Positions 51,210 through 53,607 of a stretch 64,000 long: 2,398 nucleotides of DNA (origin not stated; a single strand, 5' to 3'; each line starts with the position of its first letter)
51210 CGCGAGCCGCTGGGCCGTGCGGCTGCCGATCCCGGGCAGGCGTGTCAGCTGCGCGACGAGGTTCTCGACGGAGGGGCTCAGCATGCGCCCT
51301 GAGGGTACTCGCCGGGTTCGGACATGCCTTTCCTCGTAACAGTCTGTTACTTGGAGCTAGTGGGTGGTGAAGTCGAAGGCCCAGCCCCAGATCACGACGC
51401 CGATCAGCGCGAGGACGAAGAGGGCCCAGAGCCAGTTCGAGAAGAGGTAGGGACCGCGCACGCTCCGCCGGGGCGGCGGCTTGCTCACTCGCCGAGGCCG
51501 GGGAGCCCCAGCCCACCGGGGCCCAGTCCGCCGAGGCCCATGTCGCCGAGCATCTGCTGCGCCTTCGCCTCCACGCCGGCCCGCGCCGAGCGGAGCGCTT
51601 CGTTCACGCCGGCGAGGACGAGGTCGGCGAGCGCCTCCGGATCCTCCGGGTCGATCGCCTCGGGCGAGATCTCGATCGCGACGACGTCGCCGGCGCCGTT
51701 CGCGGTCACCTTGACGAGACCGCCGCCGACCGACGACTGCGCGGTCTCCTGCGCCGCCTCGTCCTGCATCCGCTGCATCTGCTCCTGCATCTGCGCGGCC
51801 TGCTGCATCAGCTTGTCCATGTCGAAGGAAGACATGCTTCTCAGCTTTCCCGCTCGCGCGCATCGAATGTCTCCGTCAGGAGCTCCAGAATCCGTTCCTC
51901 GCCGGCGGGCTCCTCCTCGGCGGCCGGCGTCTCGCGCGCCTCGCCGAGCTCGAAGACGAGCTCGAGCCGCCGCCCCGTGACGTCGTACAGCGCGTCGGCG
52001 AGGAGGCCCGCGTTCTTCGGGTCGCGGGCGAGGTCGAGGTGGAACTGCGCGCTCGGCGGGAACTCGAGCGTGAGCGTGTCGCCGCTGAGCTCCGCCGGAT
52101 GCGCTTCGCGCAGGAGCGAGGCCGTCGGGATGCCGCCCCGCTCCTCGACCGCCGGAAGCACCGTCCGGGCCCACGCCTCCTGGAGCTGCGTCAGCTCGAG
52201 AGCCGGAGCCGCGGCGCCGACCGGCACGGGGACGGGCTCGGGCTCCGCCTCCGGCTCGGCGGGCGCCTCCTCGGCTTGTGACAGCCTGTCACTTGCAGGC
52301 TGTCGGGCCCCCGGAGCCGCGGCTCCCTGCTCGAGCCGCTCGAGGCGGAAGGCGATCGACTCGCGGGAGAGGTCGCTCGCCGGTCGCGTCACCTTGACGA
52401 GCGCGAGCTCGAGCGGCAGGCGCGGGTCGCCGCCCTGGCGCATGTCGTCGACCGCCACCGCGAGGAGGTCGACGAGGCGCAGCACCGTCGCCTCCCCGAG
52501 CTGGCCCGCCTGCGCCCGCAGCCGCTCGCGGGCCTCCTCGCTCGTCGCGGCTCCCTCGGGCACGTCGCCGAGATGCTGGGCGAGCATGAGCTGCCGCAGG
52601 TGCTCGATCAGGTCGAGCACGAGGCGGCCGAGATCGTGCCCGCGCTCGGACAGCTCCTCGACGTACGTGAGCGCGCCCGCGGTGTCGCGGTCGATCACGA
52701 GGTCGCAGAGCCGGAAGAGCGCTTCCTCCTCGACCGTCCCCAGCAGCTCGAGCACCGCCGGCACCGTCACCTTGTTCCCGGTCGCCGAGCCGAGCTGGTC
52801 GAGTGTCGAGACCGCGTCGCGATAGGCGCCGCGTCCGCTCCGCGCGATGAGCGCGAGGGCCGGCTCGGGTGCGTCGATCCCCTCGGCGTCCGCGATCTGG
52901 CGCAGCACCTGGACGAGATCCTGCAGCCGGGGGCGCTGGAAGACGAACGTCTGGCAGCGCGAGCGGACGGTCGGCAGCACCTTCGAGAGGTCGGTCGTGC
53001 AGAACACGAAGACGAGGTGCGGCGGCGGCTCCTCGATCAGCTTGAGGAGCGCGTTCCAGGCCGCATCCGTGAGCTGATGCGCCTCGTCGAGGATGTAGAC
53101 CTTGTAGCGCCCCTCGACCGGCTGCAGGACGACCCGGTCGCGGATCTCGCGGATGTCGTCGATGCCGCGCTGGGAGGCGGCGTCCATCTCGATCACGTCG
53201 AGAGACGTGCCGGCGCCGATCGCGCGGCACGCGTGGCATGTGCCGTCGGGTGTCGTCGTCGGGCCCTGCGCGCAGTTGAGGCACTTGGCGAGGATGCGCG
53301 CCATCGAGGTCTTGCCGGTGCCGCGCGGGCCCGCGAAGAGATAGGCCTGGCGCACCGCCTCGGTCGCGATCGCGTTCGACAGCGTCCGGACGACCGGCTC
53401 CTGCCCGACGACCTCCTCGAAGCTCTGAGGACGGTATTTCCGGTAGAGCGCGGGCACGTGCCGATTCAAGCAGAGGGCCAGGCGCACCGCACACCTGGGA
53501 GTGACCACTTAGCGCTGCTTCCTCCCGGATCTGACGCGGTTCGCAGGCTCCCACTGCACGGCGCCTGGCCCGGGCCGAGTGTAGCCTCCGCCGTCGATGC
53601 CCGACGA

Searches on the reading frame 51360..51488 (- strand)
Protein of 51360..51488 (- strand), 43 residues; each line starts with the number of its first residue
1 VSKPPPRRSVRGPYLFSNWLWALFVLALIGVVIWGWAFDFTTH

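Call 95: search_protein_families(library=pfam, proteins=[window:51360-51488:-], max_evalue=1)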
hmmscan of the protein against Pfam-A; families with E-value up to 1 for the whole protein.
seq(43 aa): 1 family
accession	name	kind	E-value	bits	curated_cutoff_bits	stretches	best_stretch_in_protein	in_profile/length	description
PF14812.11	PBP1_TM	-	0.37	11.6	27.8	1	5-33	64-85/85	Transmembrane domain of transglycosylase PBP1 at N-terminal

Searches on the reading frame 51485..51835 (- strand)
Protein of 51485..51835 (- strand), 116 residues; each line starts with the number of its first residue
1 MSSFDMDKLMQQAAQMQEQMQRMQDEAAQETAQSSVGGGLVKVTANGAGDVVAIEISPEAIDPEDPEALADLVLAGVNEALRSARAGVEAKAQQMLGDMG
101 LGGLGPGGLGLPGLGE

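Call 61: search_protein_families(library=pfam, proteins=[window:51485-51835:-])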
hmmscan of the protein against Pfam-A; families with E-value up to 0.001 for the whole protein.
window:51485-51835:- (116 aa): 1 family
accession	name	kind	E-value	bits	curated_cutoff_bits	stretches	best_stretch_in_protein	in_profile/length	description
PF02575.21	YbaB_DNA_bd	-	5e-28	97.6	25.5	1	10-99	1-90/91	YbaB/EbfC DNA-binding family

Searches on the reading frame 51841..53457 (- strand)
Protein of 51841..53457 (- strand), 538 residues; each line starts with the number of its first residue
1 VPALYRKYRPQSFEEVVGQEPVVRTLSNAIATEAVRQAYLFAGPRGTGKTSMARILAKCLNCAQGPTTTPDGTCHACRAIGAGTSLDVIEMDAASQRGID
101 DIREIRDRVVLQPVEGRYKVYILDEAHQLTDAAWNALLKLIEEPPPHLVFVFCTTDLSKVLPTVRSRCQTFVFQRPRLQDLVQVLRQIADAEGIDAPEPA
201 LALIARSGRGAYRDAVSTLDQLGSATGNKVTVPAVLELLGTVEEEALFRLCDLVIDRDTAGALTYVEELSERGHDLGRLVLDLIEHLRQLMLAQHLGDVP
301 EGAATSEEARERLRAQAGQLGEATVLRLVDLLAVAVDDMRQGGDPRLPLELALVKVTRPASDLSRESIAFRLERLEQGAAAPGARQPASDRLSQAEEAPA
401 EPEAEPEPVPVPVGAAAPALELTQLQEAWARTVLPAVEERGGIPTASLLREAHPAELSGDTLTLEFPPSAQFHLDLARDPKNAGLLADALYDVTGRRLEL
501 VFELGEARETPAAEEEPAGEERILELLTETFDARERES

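Call 61: search_protein_families(library=pfam, proteins=[window:51841-53457:-])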
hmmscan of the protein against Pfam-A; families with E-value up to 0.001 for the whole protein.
window:51841-53457:- (538 aa): 11 families
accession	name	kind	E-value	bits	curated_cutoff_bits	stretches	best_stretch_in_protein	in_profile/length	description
PF13177.12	DNA_pol3_delta2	-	5.3e-45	153.7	27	1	19-175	2-159/161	DNA polymerase III, delta subunit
PF12169.13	DNA_pol3_gamma3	-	1.9e-17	63.8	24.4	1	230-366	1-137/143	DNA polymerase III subunits gamma and tau domain III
PF20964.2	DnaX_C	-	3.5e-11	43.5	26.2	1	416-519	3-102/113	DNA polymerase III subunit tau, C-terminal domain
PF00004.35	AAA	-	4.2e-09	37.4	21.2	1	40-173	2-128/131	ATPase family associated with various cellular activities (AAA)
PF22608.2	DNAX_ATPase_lid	-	1.9e-08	34.4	27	1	182-221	3-42/49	DNA polymerase III clamp loader subunit, ATPase lid domain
PF13401.12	AAA_22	-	1.2e-06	29.3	27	1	37-161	6-130/130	AAA domain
PF05496.18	RuvB_N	-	1.8e-06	28.2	27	1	9-70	2-67/159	Holliday junction DNA helicase RuvB P-loop domain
PF13191.12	AAA_16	-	7.2e-05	23.8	32.6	1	16-151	2-167/167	AAA ATPase domain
PF13604.12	AAA_30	-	0.00012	22.4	27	1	36-151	18-122/191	AAA domain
PF07728.20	AAA_5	-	0.00036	21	22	0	40-143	3-92/139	AAA domain (dynein-related subfamily)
PF04851.21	ResIII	-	0.00065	20.1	22.5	0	111-142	119-151/164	Type III restriction enzyme, res subunit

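Call 70: find_homologous_proteins(query=window:51841-53457:-, max_evalue=1e-40)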
Query window:51841-53457:- (538 aa): 7995 proteins with E <= 1e-40 among 8000 candidates; the best 120 are listed.
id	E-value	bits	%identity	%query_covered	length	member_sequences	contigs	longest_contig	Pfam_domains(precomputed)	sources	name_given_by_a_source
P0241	0.0e+0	1161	100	100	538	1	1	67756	PF12169.14,PF00004.36,PF13401.13,PF20964.3,PF22608.3,PF05496.19,PF13177.13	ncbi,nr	ncbi:MAG TPA: DNA polymerase III subunit gamma/tau [Gaiellaceae bacterium]|nr:DNA polymerase III sub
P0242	0.0e+0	1160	100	100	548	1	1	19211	PF12169.14,PF00004.36,PF13401.13,PF20964.3,PF22608.3,PF05496.19,PF13177.13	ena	-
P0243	0.0e+0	1160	100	100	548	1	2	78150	PF12169.14,PF00004.36,PF13401.13,PF20964.3,PF22608.3,PF05496.19,PF13177.13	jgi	-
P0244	0.0e+0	1066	93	100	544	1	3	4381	PF12169.14,PF00004.36,PF13401.13,PF20964.3,PF22608.3,PF05496.19,PF13177.13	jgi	jgi:DNA polymerase-3 subunit gamma/tau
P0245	0.0e+0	1054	91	100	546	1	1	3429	PF12169.14,PF00004.36,PF13401.13,PF20964.3,PF22608.3,PF05496.19,PF13177.13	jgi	jgi:DNA polymerase III subunit gamma/tau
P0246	0.0e+0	1048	92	100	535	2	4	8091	PF12169.14,PF00004.36,PF13401.13,PF20964.3,PF22608.3,PF05496.19,PF13177.13,PF13191.13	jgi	jgi:DNA polymerase-3 subunit gamma/tau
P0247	0.0e+0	1047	89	100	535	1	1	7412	PF12169.14,PF00004.36,PF13401.13,PF20964.3,PF22608.3,PF05496.19,PF13177.13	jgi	jgi:DNA polymerase III subunit gamma/tau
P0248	0.0e+0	1046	89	100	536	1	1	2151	PF12169.14,PF00004.36,PF13401.13,PF20964.3,PF22608.3,PF05496.19,PF13177.13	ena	-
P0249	0.0e+0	1043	89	100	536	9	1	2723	PF12169.14,PF00004.36,PF13401.13,PF20964.3,PF22608.3,PF05496.19,PF13177.13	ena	-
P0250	0.0e+0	1042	91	99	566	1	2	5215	PF12169.14,PF00004.36,PF13401.13,PF20964.3,PF22608.3,PF05496.19,PF13177.13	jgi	jgi:DNA polymerase-3 subunit gamma/tau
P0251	0.0e+0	1042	89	100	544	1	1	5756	PF12169.14,PF00004.36,PF13401.13,PF20964.3,PF22608.3,PF05496.19,PF13177.13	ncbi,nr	ncbi:MAG: DNA polymerase III subunit gamma/tau [Actinobacteria bacterium]|nr:MAG: DNA polymerase III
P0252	0.0e+0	1042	90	100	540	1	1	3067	PF12169.14,PF00004.36,PF13401.13,PF20964.3,PF22608.3,PF05496.19,PF13177.13,PF13191.13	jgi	jgi:DNA polymerase-3 subunit gamma/tau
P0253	0.0e+0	1040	91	100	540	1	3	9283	PF12169.14,PF00004.36,PF13401.13,PF20964.3,PF22608.3,PF05496.19,PF13177.13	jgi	jgi:DNA polymerase-3 subunit gamma/tau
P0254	0.0e+0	1039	89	100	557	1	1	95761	PF12169.14,PF00004.36,PF13401.13,PF20964.3,PF22608.3,PF05496.19,PF13177.13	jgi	-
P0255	0.0e+0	1039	90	100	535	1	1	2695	PF12169.14,PF00004.36,PF13401.13,PF20964.3,PF22608.3,PF05496.19,PF13177.13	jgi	jgi:DNA polymerase III subunit gamma/tau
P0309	0.0e+0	1025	89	100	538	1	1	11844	PF12169.14,PF00004.36,PF13401.13,PF20964.3,PF22608.3,PF05496.19,PF13177.13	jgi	jgi:DNA polymerase-3 subunit gamma/tau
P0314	0.0e+0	1025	87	100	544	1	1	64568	PF12169.14,PF00004.36,PF13401.13,PF20964.3,PF22608.3,PF05496.19,PF13177.13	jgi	jgi:DNA polymerase-3 subunit gamma/tau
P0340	0.0e+0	1022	89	100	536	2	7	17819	PF12169.14,PF00004.36,PF13401.13,PF20964.3,PF22608.3,PF05496.19,PF13177.13,PF13191.13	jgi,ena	jgi:DNA polymerase-3 subunit gamma/tau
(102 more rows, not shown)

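Call 72: find_encoding_contigs(protein=P0253, flank=5000, max_places=1)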
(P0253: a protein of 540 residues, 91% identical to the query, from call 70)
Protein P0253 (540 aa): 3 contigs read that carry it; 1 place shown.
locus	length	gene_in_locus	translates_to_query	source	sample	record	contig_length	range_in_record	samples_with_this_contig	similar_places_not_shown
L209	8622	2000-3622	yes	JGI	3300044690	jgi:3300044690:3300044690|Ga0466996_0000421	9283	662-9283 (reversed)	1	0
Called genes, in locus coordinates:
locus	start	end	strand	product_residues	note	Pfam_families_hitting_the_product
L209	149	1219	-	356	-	PF01557:FAA_hydrolase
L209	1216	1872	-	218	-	-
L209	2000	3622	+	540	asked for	PF05496:RuvB_N (weak), PF13177:DNA_pol3_delta2, PF00004:AAA, PF13401:AAA_22 (weak), PF22608:DNAX_ATPase_lid (weak), PF12169:DNA_pol3_gamma3, PF20964:DnaX_C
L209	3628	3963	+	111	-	PF02575:YbaB_DNA_bd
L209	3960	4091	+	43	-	-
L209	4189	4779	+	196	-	PF21176:RecR_HhH, PF02132:RecR_ZnF, PF01751:Toprim, PF13662:Toprim_4, PF21175:RecR_C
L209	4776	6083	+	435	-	PF00696:AA_kinase, PF01842:ACT, PF22468:ACT_9, PF01842:ACT (weak), PF13840:ACT_7, PF22468:ACT_9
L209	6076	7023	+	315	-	PF01118:Semialdhyde_dh, PF02774:Semialdhyde_dhC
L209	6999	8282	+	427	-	PF03447:NAD_binding_3, PF00742:Homoserine_dh, PF01842:ACT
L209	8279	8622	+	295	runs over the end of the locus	PF00291:PALP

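Call 73: find_encoding_contigs(protein=P0309, flank=6000, max_places=1)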
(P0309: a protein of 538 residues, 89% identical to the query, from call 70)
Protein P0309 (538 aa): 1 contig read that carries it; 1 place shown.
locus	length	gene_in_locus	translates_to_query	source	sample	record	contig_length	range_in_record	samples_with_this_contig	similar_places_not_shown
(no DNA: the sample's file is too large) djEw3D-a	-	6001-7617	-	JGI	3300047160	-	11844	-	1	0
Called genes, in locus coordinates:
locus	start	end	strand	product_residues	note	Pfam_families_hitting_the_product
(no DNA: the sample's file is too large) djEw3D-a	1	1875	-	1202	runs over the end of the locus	PF00082:Peptidase_S8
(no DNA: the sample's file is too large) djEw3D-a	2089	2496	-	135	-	PF00903:Glyoxalase, PF12681:Glyoxalase_2, PF22677:Ble-like_N, PF18029:Glyoxalase_6 (weak)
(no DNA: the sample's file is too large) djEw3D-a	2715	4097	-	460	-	PF21269:TreT_GT1, PF13439:Glyco_transf_4 (weak), PF00534:Glycos_transf_1, PF20706:GT4-conflict (weak), PF13692:Glyco_trans_1_4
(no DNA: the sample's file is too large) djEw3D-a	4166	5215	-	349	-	PF01557:FAA_hydrolase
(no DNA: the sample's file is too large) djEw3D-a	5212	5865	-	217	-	-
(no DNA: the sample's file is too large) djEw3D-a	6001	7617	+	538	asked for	PF05496:RuvB_N (weak), PF13177:DNA_pol3_delta2, PF13401:AAA_22 (weak), PF00004:AAA, PF22608:DNAX_ATPase_lid, PF12169:DNA_pol3_gamma3, PF20964:DnaX_C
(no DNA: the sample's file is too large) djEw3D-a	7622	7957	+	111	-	PF02575:YbaB_DNA_bd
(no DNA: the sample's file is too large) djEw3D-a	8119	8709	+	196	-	PF21176:RecR_HhH, PF02132:RecR_ZnF, PF01751:Toprim, PF13662:Toprim_4, PF21175:RecR_C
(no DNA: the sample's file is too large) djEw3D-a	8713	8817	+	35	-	?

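Call 74: find_encoding_contigs(protein=P0314, flank=10000, max_places=1)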
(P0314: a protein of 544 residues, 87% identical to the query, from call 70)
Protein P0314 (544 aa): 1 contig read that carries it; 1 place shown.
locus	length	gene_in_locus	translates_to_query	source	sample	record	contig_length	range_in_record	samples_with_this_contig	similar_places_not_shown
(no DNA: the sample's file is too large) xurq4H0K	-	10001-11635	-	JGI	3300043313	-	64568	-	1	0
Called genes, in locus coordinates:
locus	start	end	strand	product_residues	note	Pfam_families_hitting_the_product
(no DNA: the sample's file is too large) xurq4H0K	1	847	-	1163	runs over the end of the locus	PF00082:Peptidase_S8, PF22544:HYDIN_VesB_CFA65-like_Ig (faint)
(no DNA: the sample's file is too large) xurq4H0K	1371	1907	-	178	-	-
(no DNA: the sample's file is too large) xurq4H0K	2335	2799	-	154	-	-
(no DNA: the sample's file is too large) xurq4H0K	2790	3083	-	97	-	-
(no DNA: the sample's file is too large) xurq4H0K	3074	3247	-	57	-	-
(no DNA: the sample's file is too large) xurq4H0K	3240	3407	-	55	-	-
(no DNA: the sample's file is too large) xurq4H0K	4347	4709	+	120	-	-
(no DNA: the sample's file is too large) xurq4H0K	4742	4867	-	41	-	-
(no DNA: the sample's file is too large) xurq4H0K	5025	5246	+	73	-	-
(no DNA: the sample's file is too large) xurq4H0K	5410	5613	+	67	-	-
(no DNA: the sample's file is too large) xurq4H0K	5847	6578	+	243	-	PF00589:Phage_integrase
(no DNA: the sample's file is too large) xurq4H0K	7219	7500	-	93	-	-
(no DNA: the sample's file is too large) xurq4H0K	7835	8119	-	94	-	-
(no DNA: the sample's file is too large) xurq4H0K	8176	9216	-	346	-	PF01557:FAA_hydrolase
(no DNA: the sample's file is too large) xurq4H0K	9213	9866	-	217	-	-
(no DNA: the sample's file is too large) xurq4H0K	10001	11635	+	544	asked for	PF05496:RuvB_N (weak), PF13177:DNA_pol3_delta2, PF13401:AAA_22 (weak), PF00004:AAA, PF22608:DNAX_ATPase_lid, PF12169:DNA_pol3_gamma3, PF20964:DnaX_C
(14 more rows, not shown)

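Call 75: find_encoding_contigs(protein=P0340, flank=8000, max_places=1)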
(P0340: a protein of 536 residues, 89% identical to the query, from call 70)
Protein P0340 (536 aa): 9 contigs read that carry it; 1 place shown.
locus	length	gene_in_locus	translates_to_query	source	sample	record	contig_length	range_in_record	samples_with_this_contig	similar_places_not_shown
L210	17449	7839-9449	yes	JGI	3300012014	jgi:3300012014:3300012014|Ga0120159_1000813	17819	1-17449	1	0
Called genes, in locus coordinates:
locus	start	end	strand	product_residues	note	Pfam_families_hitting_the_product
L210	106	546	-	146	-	PF00571:CBS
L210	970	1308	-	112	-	-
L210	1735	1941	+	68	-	-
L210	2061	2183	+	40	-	-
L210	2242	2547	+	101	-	-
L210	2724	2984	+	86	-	PF01828:Peptidase_A4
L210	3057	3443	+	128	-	PF01828:Peptidase_A4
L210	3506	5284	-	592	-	PF00989:PAS, PF00512:HisKA, PF02518:HATPase_c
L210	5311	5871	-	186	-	-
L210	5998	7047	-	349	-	PF01557:FAA_hydrolase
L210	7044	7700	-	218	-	-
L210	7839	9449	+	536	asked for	PF05496:RuvB_N (weak), PF13191:AAA_16 (weak), PF13177:DNA_pol3_delta2, PF13401:AAA_22 (weak), PF00004:AAA, PF22608:DNAX_ATPase_lid (weak), PF12169:DNA_pol3_gamma3, PF20964:DnaX_C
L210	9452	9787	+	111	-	PF02575:YbaB_DNA_bd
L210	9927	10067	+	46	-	-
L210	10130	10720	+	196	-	PF21176:RecR_HhH, PF02132:RecR_ZnF, PF01751:Toprim, PF13662:Toprim_4, PF21175:RecR_C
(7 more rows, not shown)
